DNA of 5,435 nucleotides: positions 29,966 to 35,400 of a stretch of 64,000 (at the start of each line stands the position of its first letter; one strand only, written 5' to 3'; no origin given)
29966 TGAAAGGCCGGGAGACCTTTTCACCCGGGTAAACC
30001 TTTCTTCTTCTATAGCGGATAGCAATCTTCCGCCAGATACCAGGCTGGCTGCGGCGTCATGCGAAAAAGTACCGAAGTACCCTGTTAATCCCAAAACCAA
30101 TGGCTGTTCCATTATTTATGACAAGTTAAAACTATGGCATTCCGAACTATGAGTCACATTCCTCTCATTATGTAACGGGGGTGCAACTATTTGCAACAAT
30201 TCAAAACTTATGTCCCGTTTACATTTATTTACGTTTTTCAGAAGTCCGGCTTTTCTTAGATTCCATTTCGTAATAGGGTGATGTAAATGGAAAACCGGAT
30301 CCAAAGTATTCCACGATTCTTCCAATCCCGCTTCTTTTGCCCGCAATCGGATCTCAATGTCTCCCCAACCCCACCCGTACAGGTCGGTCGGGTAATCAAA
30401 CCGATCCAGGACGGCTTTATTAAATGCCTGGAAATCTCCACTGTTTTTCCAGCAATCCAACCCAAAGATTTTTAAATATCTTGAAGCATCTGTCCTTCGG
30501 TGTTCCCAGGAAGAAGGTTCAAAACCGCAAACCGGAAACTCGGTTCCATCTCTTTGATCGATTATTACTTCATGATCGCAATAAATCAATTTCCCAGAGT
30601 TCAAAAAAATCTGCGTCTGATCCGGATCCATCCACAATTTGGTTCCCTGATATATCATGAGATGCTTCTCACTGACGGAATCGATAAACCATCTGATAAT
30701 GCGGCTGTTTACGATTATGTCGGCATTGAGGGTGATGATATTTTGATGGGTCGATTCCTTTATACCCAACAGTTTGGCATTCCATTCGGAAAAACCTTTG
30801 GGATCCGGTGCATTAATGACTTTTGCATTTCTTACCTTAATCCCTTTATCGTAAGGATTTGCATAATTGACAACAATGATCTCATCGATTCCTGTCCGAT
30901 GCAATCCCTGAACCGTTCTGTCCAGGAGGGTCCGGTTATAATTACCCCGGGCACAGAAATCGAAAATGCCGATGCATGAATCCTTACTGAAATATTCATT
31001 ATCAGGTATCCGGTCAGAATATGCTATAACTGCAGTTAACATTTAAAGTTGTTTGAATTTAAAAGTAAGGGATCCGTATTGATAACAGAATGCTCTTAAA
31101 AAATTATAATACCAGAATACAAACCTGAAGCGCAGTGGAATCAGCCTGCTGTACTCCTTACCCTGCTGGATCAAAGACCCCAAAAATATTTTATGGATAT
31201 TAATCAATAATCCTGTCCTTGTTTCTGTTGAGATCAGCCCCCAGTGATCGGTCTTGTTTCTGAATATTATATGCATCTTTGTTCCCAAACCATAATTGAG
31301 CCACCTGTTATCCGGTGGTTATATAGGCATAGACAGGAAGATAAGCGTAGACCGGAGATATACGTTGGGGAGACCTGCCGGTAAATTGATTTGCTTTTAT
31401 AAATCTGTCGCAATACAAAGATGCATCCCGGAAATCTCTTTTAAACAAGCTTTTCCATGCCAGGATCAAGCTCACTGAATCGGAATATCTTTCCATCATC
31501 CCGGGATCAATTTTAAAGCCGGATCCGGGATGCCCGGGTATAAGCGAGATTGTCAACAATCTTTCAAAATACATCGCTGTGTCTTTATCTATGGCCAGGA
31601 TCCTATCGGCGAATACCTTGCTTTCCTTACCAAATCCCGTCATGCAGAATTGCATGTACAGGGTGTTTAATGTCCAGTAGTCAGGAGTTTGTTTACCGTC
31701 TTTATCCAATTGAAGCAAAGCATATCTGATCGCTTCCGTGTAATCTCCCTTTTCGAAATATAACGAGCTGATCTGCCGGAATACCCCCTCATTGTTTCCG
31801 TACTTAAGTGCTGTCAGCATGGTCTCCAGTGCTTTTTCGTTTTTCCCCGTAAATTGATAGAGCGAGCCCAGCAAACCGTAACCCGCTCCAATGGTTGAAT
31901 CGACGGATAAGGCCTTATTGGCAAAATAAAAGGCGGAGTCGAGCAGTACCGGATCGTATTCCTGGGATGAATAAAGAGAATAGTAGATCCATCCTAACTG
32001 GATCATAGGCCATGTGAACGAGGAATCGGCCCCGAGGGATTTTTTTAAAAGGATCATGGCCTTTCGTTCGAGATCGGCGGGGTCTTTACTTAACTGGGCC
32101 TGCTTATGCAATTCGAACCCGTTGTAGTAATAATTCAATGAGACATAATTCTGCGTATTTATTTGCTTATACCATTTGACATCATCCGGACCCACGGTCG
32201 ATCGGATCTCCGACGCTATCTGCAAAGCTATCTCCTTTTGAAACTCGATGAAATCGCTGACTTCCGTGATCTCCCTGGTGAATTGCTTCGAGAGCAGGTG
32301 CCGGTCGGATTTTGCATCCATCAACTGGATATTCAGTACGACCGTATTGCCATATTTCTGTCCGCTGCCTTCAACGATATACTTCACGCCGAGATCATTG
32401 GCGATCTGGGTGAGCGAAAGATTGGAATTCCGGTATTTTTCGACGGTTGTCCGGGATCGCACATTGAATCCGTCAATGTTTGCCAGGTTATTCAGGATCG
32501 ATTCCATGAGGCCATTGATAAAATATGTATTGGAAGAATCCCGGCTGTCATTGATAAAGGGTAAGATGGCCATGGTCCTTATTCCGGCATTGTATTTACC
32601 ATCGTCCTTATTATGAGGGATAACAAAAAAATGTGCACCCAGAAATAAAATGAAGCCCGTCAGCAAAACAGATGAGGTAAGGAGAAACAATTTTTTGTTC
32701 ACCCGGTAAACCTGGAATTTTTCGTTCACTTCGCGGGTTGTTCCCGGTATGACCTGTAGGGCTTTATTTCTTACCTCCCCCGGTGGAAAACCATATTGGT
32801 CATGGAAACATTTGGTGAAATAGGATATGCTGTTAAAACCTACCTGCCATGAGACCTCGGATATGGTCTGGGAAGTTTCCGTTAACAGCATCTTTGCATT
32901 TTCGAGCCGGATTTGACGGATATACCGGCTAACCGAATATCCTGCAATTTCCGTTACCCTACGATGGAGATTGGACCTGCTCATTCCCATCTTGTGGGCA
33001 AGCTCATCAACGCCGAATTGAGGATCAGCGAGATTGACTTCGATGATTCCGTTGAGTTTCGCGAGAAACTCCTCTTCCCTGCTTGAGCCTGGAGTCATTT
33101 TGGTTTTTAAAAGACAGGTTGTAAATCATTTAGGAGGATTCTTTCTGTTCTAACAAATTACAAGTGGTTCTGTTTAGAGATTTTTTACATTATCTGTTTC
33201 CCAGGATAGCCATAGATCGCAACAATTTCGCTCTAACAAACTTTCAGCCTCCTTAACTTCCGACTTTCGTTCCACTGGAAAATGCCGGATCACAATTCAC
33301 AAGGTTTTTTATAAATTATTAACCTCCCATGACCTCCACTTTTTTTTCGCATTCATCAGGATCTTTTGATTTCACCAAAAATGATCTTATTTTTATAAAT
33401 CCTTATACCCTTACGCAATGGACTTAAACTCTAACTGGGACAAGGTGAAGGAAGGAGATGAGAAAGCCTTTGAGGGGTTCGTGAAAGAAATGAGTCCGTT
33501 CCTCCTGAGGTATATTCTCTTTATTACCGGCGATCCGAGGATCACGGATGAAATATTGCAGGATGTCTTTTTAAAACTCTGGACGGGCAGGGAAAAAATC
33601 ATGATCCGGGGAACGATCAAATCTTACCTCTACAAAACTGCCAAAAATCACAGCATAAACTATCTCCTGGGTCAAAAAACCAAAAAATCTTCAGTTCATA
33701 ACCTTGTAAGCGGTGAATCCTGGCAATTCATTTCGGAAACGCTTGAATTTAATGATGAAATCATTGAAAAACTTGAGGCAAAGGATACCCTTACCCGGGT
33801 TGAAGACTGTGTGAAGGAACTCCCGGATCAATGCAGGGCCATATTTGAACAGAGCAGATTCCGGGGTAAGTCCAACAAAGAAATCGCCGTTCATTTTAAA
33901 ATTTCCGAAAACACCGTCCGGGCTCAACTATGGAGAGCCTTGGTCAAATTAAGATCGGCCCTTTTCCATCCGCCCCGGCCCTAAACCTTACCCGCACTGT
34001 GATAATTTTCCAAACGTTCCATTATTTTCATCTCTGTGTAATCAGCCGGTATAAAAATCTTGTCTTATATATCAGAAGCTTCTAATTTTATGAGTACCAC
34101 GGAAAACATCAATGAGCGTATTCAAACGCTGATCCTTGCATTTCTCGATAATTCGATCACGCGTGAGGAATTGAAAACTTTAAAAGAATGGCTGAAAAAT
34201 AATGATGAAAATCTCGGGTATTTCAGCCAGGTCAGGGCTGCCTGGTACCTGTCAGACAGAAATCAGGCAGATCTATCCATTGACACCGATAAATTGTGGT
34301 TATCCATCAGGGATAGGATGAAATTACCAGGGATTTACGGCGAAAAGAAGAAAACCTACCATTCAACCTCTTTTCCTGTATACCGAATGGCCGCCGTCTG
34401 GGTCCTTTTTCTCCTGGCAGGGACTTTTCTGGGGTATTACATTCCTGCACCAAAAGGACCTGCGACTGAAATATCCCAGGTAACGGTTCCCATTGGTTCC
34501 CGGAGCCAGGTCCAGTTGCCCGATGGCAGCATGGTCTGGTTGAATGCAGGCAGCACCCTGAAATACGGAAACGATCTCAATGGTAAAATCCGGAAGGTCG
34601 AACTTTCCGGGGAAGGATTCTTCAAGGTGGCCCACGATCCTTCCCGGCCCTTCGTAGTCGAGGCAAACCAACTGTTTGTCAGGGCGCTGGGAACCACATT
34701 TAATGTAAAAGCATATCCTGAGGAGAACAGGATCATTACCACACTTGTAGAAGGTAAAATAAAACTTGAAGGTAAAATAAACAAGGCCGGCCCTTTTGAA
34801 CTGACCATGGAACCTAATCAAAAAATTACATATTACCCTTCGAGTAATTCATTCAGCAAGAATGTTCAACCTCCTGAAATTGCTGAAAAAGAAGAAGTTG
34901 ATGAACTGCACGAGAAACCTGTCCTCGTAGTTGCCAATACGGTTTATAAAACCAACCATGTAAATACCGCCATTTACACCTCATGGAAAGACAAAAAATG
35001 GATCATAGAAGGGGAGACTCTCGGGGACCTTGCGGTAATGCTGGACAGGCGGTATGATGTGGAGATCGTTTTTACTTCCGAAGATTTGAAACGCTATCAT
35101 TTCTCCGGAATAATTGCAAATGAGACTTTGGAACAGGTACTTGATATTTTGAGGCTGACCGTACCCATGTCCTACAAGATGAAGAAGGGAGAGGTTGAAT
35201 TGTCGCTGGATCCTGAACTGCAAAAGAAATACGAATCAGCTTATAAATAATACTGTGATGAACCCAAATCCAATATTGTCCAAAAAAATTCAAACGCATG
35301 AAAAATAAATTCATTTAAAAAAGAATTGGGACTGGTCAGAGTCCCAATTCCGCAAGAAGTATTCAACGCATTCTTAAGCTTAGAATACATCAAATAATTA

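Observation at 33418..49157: PUL 2 has full trans-envelope signalling and SusC/D but no recognisable classical glycoside hydrolase; its enzymes are oxidoreductases, an esterase, an exported nitrilase-type amidase and a PHP-type metallohydrolase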

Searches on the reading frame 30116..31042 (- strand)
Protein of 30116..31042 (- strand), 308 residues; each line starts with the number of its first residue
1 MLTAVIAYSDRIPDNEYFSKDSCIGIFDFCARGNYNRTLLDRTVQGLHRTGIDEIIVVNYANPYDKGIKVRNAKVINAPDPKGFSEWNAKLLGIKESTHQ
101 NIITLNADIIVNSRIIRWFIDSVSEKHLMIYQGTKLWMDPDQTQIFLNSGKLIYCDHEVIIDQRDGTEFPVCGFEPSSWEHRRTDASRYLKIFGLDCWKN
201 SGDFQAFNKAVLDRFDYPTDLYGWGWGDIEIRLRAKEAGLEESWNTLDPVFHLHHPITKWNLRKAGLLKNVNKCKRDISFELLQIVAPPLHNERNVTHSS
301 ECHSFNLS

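Call 12: search_protein_families(library=pfam, proteins=[window:30116-31042:-], max_evalue=0.001)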
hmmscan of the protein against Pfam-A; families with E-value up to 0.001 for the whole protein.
window:30116-31042:- (308 aa): 0 families

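Call 19: search_protein_families(library=pfam, proteins=[window:30116-31042:-], max_evalue=10)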
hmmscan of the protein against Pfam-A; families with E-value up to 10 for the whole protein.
window:30116-31042:- (308 aa): 2 families
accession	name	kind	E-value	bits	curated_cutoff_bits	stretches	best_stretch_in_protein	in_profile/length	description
PF12804.13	NTP_transf_3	-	0.022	15.4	27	1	36-125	23-113/160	MobA-like NTP transferase domain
PF11051.14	Mannosyl_trans3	-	0.17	11.7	22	1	58-137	50-132/273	Mannosyltransferase putative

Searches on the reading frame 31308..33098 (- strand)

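Call 12: search_protein_families(library=pfam, proteins=[window:31308-33098:-], max_evalue=0.001)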
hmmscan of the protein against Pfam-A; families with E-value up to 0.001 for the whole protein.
window:31308-33098:- (596 aa): 3 families
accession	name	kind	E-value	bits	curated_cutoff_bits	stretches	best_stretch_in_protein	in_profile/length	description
PF12833.13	HTH_18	-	3.6e-22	78.9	33.6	1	33-111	1-79/80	Helix-turn-helix domain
PF00165.29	HTH_AraC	-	7.1e-11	42.4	26.6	1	75-110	7-41/42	Bacterial regulatory helix-turn-helix proteins, AraC family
PF13181.12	TPR_8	-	0.00066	20.1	25.7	0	407-432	4-29/34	Tetratricopeptide repeat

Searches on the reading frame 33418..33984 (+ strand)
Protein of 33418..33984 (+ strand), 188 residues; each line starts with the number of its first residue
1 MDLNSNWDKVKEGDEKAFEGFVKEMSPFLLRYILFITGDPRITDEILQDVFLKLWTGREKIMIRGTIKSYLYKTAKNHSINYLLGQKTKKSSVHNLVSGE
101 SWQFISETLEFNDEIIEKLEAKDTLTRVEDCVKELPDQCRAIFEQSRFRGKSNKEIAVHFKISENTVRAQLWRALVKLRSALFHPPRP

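Call 3: search_protein_families(library=pfam, proteins=[window:33418-33984:+], max_evalue=0.01)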
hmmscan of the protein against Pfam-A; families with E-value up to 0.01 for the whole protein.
window:33418-33984:+ (188 aa): 5 families
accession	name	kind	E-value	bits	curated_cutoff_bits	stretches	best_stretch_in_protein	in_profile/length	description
PF08281.18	Sigma70_r4_2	-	1.6e-12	47.3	25.7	1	127-178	3-54/54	Sigma-70, region 4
PF04542.20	Sigma70_r2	-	4.5e-10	39.6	24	1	22-86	2-68/71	Sigma-70 region 2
PF04545.22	Sigma70_r4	-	6.6e-08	32.4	24.1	1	133-179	3-49/50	Sigma-70, region 4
PF00196.25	GerE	-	2.1e-05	24.5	23.5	1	149-178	16-45/57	Bacterial regulatory proteins, luxR family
PF07638.17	Sigma70_ECF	-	0.00031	21.1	21.1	1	120-179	118-180/185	ECF sigma factor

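Call 4: search_protein_families(library=ncbifam, proteins=[window:33418-33984:+], max_evalue=0.01)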
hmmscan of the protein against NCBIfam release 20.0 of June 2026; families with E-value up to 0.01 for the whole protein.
window:33418-33984:+ (188 aa): 87 families (the best 25 are shown)
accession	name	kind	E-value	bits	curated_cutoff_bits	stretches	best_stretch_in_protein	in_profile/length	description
TIGR02985.1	Sig70_bacteroi1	subfamily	3.5e-39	134.6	126.4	1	16-182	1-162/162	RNA polymerase sigma-70 factor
TIGR02937.1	sigma70-ECF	superfamily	6.9e-25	87.6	42.9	1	17-182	2-165/165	sigma-70 family RNA polymerase sigma factor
NF058625.1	sigma_PG0214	equivalog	6e-22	78.1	130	1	15-182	3-161/170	GFO_1088 family ECF-type sigma factor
NF009166.1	PRK12513.1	equivalog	4e-18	65.8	206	1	11-182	17-186/193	RNA polymerase sigma factor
NF009167.0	PRK12514.1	equivalog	8.5e-18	64.9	265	1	8-182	12-178/180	RNA polymerase sigma factor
NF009172.0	PRK12519.1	subfamily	1.7e-16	60.3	222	1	7-182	20-189/194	RNA polymerase sigma factor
NF007227.0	PRK09645.1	subfamily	2e-16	60.4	202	1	10-182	7-170/177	sigma-70 family RNA polymerase sigma factor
TIGR02983.1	SigE-fam_strep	subfamily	3.9e-15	56.1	141.55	1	13-182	3-158/162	SigE family RNA polymerase sigma factor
TIGR02950.1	SigM_subfam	subfamily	5.8e-15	55.5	147.95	1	22-180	6-156/159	RNA polymerase sigma factor, SigM family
NF008888.0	PRK11922.1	equivalog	6.3e-15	55.4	204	1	9-182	23-196/231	RNA polymerase sigma factor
TIGR02989.1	Sig-70_gvs1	subfamily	1.7e-14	54.1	124.55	1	16-179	1-155/158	RNA polymerase sigma-70 factor, Rhodopirellula/Verrucomicrobium family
NF007215.0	PRK09637.1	equivalog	3.5e-14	53.2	212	1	20-183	9-155/181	RNA polymerase sigma factor SigZ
NF007216.0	PRK09638.1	equivalog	1.2e-13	51.2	194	1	9-181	11-173/180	RNA polymerase sigma factor SigY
NF005448.0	PRK07037.1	equivalog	1.9e-13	50.4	190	1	27-176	23-165/186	RNA polymerase factor sigma-70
NF009189.0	PRK12537.1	equivalog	5.6e-13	48.8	261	1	9-181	16-180/182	RNA polymerase sigma factor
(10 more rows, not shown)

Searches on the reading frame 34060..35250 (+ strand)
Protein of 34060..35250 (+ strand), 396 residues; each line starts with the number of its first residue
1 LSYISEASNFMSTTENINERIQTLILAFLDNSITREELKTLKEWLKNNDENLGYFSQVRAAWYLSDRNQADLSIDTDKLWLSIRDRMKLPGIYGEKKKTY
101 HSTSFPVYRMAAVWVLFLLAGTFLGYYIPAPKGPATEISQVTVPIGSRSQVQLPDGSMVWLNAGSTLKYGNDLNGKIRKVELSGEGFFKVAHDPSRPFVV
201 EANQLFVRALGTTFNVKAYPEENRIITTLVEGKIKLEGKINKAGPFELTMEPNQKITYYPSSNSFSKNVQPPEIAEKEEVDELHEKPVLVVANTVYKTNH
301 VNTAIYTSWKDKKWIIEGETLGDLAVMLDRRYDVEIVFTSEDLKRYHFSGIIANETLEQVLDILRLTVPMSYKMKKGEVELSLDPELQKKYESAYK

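Call 3: search_protein_families(library=pfam, proteins=[window:34060-35250:+], max_evalue=0.01)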
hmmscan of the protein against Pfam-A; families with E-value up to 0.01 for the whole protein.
window:34060-35250:+ (396 aa): 3 families
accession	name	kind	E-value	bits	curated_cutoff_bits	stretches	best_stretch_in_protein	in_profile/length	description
PF16344.10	FecR_C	-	2.8e-16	59.7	24.4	1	315-379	3-68/70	FecR, C-terminal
PF04773.18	FecR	-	6.9e-16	58.9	24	1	141-235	3-97/97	FecR protein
PF03945.19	Endotoxin_N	-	5.9e-05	23.3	21.3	1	2-120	25-139/223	delta endotoxin, N-terminal domain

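Call 4: search_protein_families(library=ncbifam, proteins=[window:34060-35250:+], max_evalue=0.01)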
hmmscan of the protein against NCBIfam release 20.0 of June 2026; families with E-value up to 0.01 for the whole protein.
window:34060-35250:+ (396 aa): 2 families
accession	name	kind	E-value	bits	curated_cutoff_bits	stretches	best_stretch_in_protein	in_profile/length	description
NF007296.1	PRK09774.1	equivalog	1.3e-07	31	385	1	144-226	110-192/313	ferric citrate uptake sigma factor regulator FecR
TIGR02160.1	PA_CoA_Oxy5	hypoth_equivalog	0.0062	15.4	420.8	1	287-364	123-201/352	1,2-phenylacetyl-CoA epoxidase subunit PaaE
